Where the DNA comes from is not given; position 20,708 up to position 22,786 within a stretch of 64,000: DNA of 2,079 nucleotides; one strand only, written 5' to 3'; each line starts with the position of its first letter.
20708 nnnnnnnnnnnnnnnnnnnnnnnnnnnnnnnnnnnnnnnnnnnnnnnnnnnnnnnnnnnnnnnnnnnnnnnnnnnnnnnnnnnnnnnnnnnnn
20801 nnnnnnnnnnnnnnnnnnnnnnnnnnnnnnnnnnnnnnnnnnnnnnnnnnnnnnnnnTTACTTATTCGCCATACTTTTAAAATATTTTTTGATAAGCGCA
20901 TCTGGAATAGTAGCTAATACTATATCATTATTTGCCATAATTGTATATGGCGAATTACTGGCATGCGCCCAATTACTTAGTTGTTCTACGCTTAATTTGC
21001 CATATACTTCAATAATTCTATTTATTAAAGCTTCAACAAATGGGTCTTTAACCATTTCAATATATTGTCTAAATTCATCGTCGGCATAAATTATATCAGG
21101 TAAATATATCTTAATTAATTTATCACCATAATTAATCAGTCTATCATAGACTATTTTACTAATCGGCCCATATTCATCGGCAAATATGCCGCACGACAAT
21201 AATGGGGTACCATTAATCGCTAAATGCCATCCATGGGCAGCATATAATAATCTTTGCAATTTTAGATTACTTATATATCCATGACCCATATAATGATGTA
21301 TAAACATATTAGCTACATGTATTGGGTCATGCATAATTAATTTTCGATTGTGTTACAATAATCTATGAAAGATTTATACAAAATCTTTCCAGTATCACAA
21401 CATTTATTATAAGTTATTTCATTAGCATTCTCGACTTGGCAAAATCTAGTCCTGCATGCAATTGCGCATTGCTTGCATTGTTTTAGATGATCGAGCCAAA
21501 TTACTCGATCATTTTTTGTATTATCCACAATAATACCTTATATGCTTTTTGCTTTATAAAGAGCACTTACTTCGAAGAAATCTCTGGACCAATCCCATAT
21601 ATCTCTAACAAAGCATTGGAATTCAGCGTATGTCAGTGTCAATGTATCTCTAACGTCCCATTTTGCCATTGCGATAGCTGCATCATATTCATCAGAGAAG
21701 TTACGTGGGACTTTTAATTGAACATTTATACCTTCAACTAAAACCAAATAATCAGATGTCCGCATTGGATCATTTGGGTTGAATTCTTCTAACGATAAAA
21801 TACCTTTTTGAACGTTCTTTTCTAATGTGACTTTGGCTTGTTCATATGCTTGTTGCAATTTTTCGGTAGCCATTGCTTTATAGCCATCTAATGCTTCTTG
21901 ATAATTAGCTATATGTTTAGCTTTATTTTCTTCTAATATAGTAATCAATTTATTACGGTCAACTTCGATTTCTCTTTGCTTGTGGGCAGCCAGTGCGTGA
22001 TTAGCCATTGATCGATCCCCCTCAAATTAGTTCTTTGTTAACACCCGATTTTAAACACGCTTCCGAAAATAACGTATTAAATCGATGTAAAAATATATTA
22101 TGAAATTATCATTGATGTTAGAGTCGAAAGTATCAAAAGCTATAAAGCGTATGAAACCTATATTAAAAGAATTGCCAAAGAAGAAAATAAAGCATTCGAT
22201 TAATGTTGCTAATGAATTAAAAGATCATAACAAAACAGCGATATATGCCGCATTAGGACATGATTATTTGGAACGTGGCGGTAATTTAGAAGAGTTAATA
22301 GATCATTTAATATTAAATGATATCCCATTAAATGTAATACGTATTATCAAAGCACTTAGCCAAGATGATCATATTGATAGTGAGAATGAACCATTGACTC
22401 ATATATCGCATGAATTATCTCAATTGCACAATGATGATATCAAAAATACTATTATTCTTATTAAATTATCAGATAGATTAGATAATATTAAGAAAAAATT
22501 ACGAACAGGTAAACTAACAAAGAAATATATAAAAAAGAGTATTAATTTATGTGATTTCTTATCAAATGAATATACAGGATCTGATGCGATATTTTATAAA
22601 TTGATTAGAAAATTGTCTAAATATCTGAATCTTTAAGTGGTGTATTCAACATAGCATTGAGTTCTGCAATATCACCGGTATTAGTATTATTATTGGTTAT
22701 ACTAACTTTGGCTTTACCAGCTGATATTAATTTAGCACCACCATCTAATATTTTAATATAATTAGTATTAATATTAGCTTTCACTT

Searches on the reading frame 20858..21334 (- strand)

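Call 57: search_protein_families(library=phrogs, proteins=[window:20858-21334:-], max_evalue=0.001)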
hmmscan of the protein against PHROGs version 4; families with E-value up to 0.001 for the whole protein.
window:20858-21334:- (158 aa): 2 families
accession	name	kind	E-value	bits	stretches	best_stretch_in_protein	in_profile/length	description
phrog_1281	-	unknown function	1.3e-24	87.9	1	1-155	7-153/195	-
phrog_10390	-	unknown function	4.3e-17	63.6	1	7-157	154-296/299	-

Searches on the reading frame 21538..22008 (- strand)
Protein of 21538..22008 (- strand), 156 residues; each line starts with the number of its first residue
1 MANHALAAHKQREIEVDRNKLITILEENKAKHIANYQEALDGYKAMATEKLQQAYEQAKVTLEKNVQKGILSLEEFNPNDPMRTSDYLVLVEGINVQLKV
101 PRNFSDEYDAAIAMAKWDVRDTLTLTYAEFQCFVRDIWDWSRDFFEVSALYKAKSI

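Call 57: search_protein_families(library=phrogs, proteins=[window:21538-22008:-], max_evalue=0.001)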
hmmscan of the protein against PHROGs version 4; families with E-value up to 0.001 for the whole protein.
window:21538-22008:- (156 aa): 1 family
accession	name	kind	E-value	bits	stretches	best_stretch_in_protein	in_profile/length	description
phrog_34511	-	unknown function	7.2e-19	69.4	2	95-153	62-120/126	-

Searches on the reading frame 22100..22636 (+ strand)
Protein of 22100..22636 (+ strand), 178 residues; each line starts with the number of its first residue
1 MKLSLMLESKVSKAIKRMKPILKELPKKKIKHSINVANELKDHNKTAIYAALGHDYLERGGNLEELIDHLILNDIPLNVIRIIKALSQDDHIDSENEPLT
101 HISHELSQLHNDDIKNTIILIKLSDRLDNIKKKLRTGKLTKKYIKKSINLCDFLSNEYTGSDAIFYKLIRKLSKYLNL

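Call 57: search_protein_families(library=phrogs, proteins=[window:22100-22636:+], max_evalue=0.001)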
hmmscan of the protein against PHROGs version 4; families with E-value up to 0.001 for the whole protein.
window:22100-22636:+ (178 aa): 1 family
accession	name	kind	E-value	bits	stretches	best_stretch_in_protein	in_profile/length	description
phrog_990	-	other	0.00049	20.4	1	30-155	178-296/374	metal-dependent phosphohydrolase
